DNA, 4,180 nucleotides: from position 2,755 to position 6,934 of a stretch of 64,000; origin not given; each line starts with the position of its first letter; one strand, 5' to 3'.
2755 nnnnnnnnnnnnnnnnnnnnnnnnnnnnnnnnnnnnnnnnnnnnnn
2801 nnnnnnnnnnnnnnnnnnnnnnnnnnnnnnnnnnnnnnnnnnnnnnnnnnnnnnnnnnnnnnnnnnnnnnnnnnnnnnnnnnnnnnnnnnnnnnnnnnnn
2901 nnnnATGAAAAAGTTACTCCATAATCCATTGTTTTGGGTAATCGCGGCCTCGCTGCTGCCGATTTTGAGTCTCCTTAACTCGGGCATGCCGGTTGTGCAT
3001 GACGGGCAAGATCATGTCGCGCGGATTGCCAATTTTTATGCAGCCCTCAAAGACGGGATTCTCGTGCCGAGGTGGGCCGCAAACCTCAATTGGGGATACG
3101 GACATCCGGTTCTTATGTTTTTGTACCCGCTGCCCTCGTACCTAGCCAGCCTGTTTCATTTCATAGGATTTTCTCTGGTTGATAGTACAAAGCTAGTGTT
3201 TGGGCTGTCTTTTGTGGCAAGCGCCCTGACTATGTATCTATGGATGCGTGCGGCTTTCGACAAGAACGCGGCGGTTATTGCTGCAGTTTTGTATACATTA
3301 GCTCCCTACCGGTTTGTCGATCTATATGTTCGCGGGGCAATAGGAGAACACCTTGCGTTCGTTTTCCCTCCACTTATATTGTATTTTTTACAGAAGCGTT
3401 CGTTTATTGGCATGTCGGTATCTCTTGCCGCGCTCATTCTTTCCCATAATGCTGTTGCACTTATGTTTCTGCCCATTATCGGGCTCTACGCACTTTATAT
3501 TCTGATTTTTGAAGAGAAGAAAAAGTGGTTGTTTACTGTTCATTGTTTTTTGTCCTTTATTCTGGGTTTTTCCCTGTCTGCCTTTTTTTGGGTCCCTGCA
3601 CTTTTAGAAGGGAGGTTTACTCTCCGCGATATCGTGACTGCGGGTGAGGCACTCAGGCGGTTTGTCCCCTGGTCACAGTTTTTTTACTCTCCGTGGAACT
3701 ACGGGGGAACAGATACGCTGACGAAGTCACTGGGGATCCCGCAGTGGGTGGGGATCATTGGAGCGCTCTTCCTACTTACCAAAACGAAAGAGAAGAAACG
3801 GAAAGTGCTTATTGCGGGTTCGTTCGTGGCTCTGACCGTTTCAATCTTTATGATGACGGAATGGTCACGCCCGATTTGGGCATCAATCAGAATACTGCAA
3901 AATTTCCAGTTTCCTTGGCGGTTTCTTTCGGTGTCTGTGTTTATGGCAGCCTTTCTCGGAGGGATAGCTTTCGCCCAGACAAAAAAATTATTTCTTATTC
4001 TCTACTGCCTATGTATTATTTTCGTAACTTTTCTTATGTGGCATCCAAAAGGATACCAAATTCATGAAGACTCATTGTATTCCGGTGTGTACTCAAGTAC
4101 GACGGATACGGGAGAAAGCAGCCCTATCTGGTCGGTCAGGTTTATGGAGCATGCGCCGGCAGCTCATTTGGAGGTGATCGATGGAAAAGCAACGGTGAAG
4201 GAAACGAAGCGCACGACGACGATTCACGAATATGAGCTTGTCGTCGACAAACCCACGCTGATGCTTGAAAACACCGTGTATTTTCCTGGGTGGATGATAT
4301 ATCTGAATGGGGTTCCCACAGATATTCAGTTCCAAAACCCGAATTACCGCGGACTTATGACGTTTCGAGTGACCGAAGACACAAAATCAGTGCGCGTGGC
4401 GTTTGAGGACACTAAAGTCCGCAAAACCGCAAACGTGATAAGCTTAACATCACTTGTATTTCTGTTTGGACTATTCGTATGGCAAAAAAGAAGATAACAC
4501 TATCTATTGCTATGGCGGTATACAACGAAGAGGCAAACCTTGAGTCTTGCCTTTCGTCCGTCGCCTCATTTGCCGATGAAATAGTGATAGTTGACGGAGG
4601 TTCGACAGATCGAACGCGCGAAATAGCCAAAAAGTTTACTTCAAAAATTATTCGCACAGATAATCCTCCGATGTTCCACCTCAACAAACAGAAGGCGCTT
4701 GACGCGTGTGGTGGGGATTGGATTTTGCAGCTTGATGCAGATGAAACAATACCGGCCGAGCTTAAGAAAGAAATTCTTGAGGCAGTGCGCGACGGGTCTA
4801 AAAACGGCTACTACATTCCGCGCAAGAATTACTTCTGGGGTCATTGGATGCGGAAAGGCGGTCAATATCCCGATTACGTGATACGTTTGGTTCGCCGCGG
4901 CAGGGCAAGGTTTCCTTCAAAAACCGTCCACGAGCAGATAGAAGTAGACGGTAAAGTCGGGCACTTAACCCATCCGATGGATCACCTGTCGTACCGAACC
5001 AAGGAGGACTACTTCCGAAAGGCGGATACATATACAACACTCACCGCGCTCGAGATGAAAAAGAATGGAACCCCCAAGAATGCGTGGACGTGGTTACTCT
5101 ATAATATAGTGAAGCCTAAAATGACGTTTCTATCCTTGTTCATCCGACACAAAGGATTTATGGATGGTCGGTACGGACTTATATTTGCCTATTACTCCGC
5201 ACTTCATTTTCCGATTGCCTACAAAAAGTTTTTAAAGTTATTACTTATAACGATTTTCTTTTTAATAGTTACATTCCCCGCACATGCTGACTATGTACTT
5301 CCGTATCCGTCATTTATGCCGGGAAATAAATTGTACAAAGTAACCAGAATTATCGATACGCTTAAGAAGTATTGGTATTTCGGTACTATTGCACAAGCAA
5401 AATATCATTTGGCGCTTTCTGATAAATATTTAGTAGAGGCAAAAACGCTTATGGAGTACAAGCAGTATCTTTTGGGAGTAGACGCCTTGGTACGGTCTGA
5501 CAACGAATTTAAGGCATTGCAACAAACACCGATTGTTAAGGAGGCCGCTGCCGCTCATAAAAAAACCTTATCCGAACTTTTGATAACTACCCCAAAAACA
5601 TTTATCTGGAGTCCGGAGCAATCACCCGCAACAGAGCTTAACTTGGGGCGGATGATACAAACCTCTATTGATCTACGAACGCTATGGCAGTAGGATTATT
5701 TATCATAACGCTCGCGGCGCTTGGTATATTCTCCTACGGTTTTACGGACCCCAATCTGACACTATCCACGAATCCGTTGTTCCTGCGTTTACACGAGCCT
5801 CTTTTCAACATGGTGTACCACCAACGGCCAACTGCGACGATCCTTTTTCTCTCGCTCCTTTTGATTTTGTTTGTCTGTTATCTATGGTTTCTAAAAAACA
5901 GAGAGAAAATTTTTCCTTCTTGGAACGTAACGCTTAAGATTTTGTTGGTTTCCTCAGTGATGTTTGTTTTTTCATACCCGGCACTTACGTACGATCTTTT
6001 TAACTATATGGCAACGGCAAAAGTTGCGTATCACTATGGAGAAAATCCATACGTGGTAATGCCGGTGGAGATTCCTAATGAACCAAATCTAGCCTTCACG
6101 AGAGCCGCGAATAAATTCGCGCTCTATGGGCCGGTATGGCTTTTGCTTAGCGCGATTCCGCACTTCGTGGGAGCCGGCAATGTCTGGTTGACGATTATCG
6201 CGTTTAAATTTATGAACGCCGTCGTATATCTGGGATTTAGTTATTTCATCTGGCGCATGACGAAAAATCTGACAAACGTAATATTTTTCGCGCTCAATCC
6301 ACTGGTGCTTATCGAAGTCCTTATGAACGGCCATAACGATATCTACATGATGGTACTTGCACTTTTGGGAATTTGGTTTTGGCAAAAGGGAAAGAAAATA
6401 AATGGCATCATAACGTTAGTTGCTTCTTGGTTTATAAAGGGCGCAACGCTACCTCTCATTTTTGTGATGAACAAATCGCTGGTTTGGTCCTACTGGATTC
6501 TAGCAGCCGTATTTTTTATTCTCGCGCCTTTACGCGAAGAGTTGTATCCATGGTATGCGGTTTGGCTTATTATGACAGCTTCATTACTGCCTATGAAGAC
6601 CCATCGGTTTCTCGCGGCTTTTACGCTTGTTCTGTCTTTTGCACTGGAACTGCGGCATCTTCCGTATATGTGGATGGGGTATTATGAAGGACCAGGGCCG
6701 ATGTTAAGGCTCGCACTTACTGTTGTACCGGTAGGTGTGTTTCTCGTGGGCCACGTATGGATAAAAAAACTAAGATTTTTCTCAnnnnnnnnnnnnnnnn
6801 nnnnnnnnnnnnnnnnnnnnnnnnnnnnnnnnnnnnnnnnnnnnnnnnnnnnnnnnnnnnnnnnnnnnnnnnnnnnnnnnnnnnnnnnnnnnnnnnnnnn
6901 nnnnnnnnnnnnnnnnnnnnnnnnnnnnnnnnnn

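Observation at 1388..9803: Tandemly duplicated two-gene GT-C module (ArnT-like + PTPS/YfhO-like), each pair ATGA-coupled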

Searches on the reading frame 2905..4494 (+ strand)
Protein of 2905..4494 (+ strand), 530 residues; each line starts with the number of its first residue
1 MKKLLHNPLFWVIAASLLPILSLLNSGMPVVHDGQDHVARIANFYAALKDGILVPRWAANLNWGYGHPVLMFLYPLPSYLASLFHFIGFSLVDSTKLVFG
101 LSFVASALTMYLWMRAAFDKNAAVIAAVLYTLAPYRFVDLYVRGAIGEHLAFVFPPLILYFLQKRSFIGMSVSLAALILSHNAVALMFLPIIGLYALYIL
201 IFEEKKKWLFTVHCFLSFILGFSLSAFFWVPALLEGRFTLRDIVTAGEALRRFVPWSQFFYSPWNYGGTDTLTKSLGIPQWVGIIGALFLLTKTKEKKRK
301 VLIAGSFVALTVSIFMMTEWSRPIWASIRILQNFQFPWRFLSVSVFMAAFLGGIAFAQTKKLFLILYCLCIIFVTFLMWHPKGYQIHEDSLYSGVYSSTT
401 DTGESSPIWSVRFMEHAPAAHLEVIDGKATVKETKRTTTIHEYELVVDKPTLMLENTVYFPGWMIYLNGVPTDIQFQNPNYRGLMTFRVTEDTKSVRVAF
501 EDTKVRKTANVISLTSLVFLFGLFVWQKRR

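Call 6: search_protein_families(library=pfam, proteins=[window:2905-4494:+], max_evalue=0.01)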
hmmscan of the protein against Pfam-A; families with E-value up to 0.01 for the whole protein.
window:2905-4494:+ (530 aa): 2 families
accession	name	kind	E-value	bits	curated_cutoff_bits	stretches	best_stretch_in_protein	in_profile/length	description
PF10131.15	PTPS_related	-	2.2e-17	63.2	26.4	1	74-386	4-314/621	6-pyruvoyl-tetrahydropterin synthase related domain; membrane protein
PF13231.12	PMT_2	-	0.0086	16.7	26.1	1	75-222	4-151/160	Dolichyl-phosphate-mannose-protein mannosyltransferase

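Call 7: search_protein_families(library=ncbifam, proteins=[window:2905-4494:+], max_evalue=0.01)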
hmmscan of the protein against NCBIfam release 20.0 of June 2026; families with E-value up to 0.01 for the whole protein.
window:2905-4494:+ (530 aa): 0 families

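Call 10: search_solved_structures(query=window:2905-4494:+, max_evalue=1)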
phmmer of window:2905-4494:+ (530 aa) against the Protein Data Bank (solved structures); distinct sequences matched with E-value up to 1: 0.

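Call 30: find_homologous_proteins(query=window:2905-4494:+)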
Query window:2905-4494:+ (530 aa): 2170 proteins with E <= 0.001 among 8000 candidates; the best 120 are listed.
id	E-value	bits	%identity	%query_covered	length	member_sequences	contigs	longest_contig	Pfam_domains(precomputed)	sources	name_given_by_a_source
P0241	0.0e+0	1197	100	100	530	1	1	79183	PF10131.16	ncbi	-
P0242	1.1e-258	877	73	98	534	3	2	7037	-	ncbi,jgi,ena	-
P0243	3.2e-254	862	71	98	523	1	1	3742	-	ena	-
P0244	1.3e-246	837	70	97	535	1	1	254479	PF10131.16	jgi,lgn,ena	-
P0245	2.1e-242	823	71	96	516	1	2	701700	-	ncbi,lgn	-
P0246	2.8e-241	820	69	97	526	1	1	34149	PF10131.16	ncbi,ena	-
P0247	2.2e-239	814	66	100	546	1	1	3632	PF10131.16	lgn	-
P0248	9.0e-239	811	69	98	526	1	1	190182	PF10131.16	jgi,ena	-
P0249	1.1e-238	811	65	100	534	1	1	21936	-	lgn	-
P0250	1.4e-238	811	66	100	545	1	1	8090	PF10131.16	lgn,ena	-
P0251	6.6e-238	809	67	99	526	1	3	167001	PF10131.16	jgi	jgi:uncharacterized membrane protein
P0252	1.5e-236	804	66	100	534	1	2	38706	PF10131.16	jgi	jgi:uncharacterized membrane protein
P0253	1.1e-235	801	67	100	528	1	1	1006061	-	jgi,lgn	jgi:hypothetical protein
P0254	2.8e-235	800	65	100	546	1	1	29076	PF10131.16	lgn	-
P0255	1.9e-234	797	67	100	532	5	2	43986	PF09586.17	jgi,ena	-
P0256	1.1e-233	795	64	100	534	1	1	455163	PF10131.16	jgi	jgi:uncharacterized membrane protein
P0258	9.2e-230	782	63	100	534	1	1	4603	PF10131.16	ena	-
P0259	6.1e-229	779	64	100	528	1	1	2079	PF10131.16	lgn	-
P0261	2.1e-226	771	63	100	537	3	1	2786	PF10131.16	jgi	-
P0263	9.3e-226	769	62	100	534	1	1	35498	PF10131.16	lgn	-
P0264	1.9e-225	768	64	100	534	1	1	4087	PF10131.16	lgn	-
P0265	1.0e-224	765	63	100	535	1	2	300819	PF10131.16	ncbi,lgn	-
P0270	3.0e-222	757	60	100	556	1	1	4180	PF10131.16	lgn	-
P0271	6.1e-222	756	62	100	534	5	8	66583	PF10131.16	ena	-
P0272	2.0e-221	754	62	100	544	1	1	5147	PF10131.16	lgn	-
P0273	2.0e-220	751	61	100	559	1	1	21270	PF10131.16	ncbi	-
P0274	4.5e-220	750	61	100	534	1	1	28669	PF10131.16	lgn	-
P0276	1.2e-218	745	63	98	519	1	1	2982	PF10131.16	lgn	-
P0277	3.9e-218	743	62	100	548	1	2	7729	PF10131.16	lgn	-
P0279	1.0e-217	742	61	100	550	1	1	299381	PF10131.16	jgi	jgi:uncharacterized membrane protein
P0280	1.9e-217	741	62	97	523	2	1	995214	PF10131.16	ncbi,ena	-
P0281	1.6e-216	738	61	100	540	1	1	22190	PF10131.16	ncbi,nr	ncbi:MAG: hypothetical protein NT149_02560 [Candidatus Gottesmanbacteria bacterium]|nr:hypothetical 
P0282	9.1e-216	736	60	100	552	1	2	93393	PF10131.16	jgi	jgi:hypothetical protein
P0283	1.1e-212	725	59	100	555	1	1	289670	PF10131.16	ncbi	-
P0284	6.9e-212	723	60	100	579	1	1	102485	PF10131.16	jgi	jgi:hypothetical protein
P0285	3.6e-211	720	59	100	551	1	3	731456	PF10131.16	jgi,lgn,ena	jgi:uncharacterized membrane protein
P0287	5.1e-210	717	59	100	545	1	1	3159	PF10131.16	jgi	jgi:hypothetical protein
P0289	2.4e-209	714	57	100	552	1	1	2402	PF10131.16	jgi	jgi:hypothetical protein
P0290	2.1e-208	711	58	100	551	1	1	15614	PF10131.16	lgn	-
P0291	3.1e-207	707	60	98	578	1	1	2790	PF10131.16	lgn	-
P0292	7.6e-207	706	56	100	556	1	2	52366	PF10131.16,PF13231.13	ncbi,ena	-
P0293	1.1e-206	706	60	95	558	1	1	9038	PF10131.16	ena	-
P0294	1.9e-206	705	57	100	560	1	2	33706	PF10131.16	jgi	jgi:hypothetical protein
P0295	2.1e-205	701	58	97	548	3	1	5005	PF10131.16,PF09586.17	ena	-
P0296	2.4e-205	701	57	99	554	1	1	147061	PF10131.16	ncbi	-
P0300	6.8e-200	683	56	100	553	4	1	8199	PF10131.16,PF13231.13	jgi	-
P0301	6.4e-199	680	59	95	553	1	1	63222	PF10131.16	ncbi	-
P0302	8.3e-199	680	58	97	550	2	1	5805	PF10131.16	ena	-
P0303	1.2e-198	679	55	100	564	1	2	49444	PF10131.16,PF09586.17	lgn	-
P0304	2.2e-198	678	57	96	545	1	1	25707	PF10131.16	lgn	-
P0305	2.6e-198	678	56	98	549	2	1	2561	PF10131.16,PF09586.17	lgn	-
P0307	1.7e-197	675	56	100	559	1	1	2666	PF10131.16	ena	-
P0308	4.4e-197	674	58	95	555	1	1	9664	PF10131.16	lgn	-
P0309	5.3e-197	674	55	98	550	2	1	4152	PF10131.16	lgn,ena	-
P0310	7.6e-197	673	57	97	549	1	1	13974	PF10131.16,PF09586.17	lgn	-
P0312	2.7e-196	671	56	97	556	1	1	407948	PF10131.16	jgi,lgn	jgi:uncharacterized membrane protein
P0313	3.0e-196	671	58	97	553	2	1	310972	PF10131.16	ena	-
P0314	1.0e-195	669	58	98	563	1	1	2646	PF10131.16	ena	-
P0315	2.0e-195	668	56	96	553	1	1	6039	PF10131.16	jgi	jgi:uncharacterized membrane protein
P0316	2.1e-195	668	56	100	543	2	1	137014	PF10131.16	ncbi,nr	ncbi:hypothetical protein KJ618_02500 [Patescibacteria group bacterium]|nr:hypothetical protein [Pat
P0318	4.7e-195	667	56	97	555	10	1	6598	PF10131.16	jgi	-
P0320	1.2e-194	666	55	100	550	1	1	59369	PF10131.16,PF09586.17,PF13231.13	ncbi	ncbi:MAG: 6-pyruvoyl-tetrahydropterin synthase-related protein [Candidatus Gottesmanbacteria bacteri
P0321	1.3e-194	666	54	100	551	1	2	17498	PF10131.16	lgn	-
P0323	2.2e-194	665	57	96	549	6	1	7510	PF10131.16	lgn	-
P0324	2.8e-194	665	55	100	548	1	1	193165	PF10131.16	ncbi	-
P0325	1.6e-193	662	56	97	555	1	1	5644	PF10131.16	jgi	-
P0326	2.2e-193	662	55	99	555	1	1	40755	PF10131.16,PF09586.17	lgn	-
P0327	2.4e-193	662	56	95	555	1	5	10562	PF10131.16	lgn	-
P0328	2.4e-193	662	56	98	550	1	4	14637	PF10131.16,PF13231.13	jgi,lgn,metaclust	metaclust:\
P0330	1.0e-192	660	55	100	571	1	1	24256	PF10131.16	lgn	-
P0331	4.7e-192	657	54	95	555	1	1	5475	PF10131.16,PF13231.13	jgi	jgi:uncharacterized membrane protein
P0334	3.9e-191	654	53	100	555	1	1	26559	PF10131.16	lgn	-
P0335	5.6e-191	654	53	99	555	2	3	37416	PF10131.16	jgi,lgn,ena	-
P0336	1.1e-190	653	54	100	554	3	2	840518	PF10131.16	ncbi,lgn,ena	-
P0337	1.4e-190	652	54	99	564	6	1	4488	PF10131.16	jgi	-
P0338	6.0e-190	650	54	97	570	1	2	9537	PF10131.16,PF09586.17,PF13231.13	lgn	-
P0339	1.2e-189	649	54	97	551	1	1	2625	PF10131.16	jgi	-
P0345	4.4e-187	641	56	97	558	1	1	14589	PF10131.16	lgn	-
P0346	8.4e-187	640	54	99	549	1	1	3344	PF10131.16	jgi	jgi:uncharacterized membrane protein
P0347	1.7e-186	639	55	96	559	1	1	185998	PF10131.16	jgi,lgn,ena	-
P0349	1.6e-185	636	52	99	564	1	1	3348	PF10131.16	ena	-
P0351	2.5e-185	635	55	98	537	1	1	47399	PF10131.16,PF09586.17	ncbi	-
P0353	5.5e-185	634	52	99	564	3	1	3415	PF10131.16,PF13231.13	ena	-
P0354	1.3e-184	633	54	94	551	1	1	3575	PF10131.16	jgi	-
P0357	2.7e-184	632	54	98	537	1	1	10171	PF10131.16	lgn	-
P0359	9.8e-184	630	53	97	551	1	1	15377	PF10131.16,PF13231.13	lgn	-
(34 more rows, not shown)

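Call 42: predict_structure(alignment_id=A3)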
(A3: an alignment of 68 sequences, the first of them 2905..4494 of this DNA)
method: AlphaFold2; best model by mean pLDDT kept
length: 530 residues; sequences in the alignment: 68
mean_pLDDT: 90.3   pTM: 0.90
mean pLDDT of the five models: 90.3, 89.0, 87.1, 87.1, 87.0
residues with pLDDT >= 90: 386; 70-90: 104; 50-70: 34; < 50: 6
segments of 3 or more residues with pLDDT < 50: 401-405
pLDDT, mean of each block of 10 residues (from residue 1): 86 96 94 89 93 89 77 81 97 97 98 97 98 95 92 98 97 97 92 98 96 97 94 73 59 89 73 89 97 96 98 96 88 82 97 95 95 94 91 79 50 71 94 93 96 92 95 89 91 96 93 97 92
secondary structure, 60 per line:
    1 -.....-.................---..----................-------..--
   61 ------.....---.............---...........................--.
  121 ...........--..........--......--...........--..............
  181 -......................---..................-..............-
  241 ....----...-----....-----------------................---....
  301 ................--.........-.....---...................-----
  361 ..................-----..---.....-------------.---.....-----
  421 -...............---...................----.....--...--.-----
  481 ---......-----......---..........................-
elements in order: H2-6 H8-24 H34-49 H75-87 H91-117 H120-131 H134-143 H146-151 H154-164 H167-180 H182-203 H207-224 H226-238 H241-244 H257-260 H278-293 H297-316 H319-327 H329-333 H337-355 H361-378 H389-393 H411-415 E422-436 E440-458 E463-467 E470-472 E484-489 E495-500 H504-529

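Call 46: fold_search(model_id=the predicted structure, library=pdb)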
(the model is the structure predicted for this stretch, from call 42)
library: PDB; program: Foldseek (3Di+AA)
matches with E <= 10: 455; with E <= 0.001: 15
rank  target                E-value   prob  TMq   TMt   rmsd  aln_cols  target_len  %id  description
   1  6w98_A                1.7e-05  1.00  0.42  0.19   9.2       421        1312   14  Single-Particle Cryo-EM Structure of Arabinofuranosyltransferase AftD from Mycobacteria (released 2020-05-13)
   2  6wbx                  4.5e-05  1.00  0.47  0.22   6.7       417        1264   16  Single-Particle Cryo-EM Structure of Arabinofuranosyltransferase AftD from Mycobacteria, Mutant R1389S Class 1 (released 2020-05-13)
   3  8agc_A                5.3e-05  1.00  0.36  0.28  11.7       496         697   16  Structure of yeast oligosaccharylransferase complex with lipid-linked oligosaccharide and non-acceptor peptide bound (released 2022-12-07)
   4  6wby                  5.5e-05  1.00  0.43  0.20   8.5       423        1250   15  Single-Particle Cryo-EM Structure of Arabinofuranosyltransferase AftD from Mycobacteria, Mutant R1389S Class 2 (released 2020-05-13)
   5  6ezn_F                8.1e-05  1.00  0.37  0.31  16.2       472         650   13  Cryo-EM structure of the yeast oligosaccharyltransferase (OST) complex (released 2018-01-17)
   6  6c26_A                1.5e-04  1.00  0.43  0.36  14.4       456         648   14  The Cryo-EM structure of a eukaryotic oligosaccharyl transferase complex (released 2018-01-31)
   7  8pn9_A                1.7e-04  1.00  0.35  0.30  13.3       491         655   12  Structure of human oligosaccharyltransferase OST-A complex bound to NGI-1 (released 2024-05-08)
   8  8agb_A                1.7e-04  1.00  0.40  0.34  14.4       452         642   15  Structure of yeast oligosaccharylransferase complex with lipid-linked oligosaccharide bound (released 2022-12-07)
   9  8age_A                1.7e-04  1.00  0.37  0.32  14.1       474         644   15  Structure of yeast oligosaccharylransferase complex with acceptor peptide bound (released 2022-12-07)
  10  6ftg_5                2.5e-04  1.00  0.46  0.39  12.6       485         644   12  Subtomogram average of OST-containing ribosome-translocon complexes from canine rough microsomal membranes (released 2018-03-21)
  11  7oci_F                2.6e-04  1.00  0.46  0.39  12.4       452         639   14  Cryo-EM structure of yeast Ost6p containing oligosaccharyltransferase complex (released 2022-02-16)
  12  6s7t_A                2.9e-04  1.00  0.39  0.30  12.1       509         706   13  Cryo-EM structure of human oligosaccharyltransferase complex OST-B (released 2019-12-18)
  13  3wak                  3.3e-04  1.00  0.44  0.29   9.0       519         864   16  Crystal structure of the Archaeoglobus fulgidus oligosaccharyltransferase (O29867_ARCFU) in the apo form (released 2013-10-30)
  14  5gmy_A                6.5e-04  1.00  0.38  0.26  12.2       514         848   16  Crystal structure of the Archaeoglobus fulgidus oligosaccharyltransferase (O29867_ARCFU) tethered with an acceptor pep (released 2017-02-01)
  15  9s6t_A                8.3e-04  1.00  0.39  0.43  15.6       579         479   12  Ternary cryo-EM structure of chicken ALG12 with Dol25-PP-GlcNAc2Man7, Dol25-P-Man, and Fab (released 2026-03-18)
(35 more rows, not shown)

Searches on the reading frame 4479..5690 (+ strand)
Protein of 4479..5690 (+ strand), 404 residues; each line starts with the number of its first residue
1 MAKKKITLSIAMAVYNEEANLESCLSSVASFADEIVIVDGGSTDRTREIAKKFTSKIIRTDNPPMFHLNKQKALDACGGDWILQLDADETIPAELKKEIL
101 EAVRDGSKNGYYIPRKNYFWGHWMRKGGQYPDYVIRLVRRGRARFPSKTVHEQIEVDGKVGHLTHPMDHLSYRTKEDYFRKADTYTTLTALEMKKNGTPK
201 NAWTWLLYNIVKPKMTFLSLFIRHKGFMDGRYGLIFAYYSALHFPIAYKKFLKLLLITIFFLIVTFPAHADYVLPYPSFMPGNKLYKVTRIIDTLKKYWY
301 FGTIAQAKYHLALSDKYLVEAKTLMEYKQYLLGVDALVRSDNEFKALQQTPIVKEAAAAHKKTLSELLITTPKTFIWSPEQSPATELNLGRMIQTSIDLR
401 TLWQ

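Call 6: search_protein_families(library=pfam, proteins=[window:4479-5690:+], max_evalue=0.01)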
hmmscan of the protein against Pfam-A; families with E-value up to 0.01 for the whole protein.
window:4479-5690:+ (404 aa): 3 families
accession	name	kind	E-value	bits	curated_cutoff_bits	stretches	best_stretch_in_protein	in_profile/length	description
PF00535.33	Glycos_transf_2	-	1.4e-21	77.6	23.3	1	9-122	1-122/168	Glycosyl transferase family 2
PF13704.12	Glyco_tranf_2_4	-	3.5e-06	27.8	27.5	1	16-91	2-84/98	Glycosyl transferase family 2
PF18915.5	DUF5667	-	7.9e-05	23.4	27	1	280-373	3-98/99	Domain of unknown function (DUF5667)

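Call 7: search_protein_families(library=ncbifam, proteins=[window:4479-5690:+], max_evalue=0.01)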
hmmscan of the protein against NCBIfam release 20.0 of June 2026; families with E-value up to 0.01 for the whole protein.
window:4479-5690:+ (404 aa): 13 families
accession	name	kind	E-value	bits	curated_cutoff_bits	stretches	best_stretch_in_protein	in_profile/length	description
TIGR04283.1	glyco_like_mftF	equivalog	9e-13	48.3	182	1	8-112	1-107/221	TIGR04283 family arsenosugar biosynthesis glycosyltransferase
NF041391.1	DPhHxTase_Halo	equivalog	1.9e-09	36.9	375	1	12-107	1-97/213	dolichyl-phosphate hexose transferase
NF007482.0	PRK10073.1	equivalog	3.1e-09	36.3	423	1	2-101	2-108/334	glycosyltransferase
TIGR04195.1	S_glycosyl_SunS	equivalog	9.5e-09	34.6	350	1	7-91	58-143/421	SunS family peptide S-glycosyltransferase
TIGR04182.1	glyco_TIGR04182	equivalog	2.9e-06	26.9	325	1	11-107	5-101/293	S-layer glycoprotein N-glycosyltransferase AglJ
NF010496.0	PRK13915.1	equivalog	7.5e-06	25.2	262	1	2-62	27-93/307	glucosyl-3-phosphoglycerate synthase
NF047683.1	TeichurnBiosyTuaG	equivalog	6.4e-05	22.7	400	1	1-94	1-102/252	teichuronic acid biosynthesis protein TuaG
NF053739.1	GlytfEpsEBac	equivalog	0.00012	21.2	450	1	8-92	3-97/265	glycosyltransferase EpsE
TIGR03937.1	PgaC_IcaA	equivalog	0.00023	20.2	422.3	1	6-60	45-102/407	poly-beta-1,6-N-acetyl-D-glucosamine synthase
NF050050.1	ProtGlycPglI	equivalog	0.00031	20.2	500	1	7-106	3-111/306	GalNAc(5)-diNAcBac-PP-undecaprenol beta-1,3-glucosyltransferase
NF058614.1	PPMAGASynPpgS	equivalog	0.00094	18.7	370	1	11-59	5-53/226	polyprenyl-phospho-N-acetylgalactosaminyl synthase PpgS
NF041875.1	EPS_EpsD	equivalog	0.0017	17.8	370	1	8-101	1-102/325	exopolysaccharide biosynthesis glycosyltransferase EpsD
NF038302.1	EPS_HpsE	equivalog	0.0026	16.8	300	1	7-59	2-60/307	hormogonium polysaccharide biosynthesis glycosyltransferase HpsE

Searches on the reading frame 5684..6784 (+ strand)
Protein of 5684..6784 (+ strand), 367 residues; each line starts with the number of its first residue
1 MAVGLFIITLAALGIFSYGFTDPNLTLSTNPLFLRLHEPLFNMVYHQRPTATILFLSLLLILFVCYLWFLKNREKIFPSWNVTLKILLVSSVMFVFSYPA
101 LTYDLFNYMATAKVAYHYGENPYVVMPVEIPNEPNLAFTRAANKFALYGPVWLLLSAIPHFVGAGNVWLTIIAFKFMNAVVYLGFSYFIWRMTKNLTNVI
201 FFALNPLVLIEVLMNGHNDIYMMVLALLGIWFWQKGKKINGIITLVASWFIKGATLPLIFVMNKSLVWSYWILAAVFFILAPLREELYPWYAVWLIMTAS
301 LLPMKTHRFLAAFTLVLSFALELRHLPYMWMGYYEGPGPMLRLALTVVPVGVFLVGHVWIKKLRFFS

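Call 6: search_protein_families(library=pfam, proteins=[window:5684-6784:+], max_evalue=0.01)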
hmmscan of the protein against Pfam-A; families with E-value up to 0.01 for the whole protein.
window:5684-6784:+ (367 aa): 0 families

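Call 7: search_protein_families(library=ncbifam, proteins=[window:5684-6784:+], max_evalue=0.01)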
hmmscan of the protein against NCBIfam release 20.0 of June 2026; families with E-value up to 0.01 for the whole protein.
window:5684-6784:+ (367 aa): 1 family
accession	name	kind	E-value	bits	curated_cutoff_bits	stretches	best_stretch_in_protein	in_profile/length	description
TIGR03459.1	crt_membr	equivalog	6.1e-08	32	439.4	1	68-261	61-262/470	alpha-(1->6)-mannopyranosyltransferase A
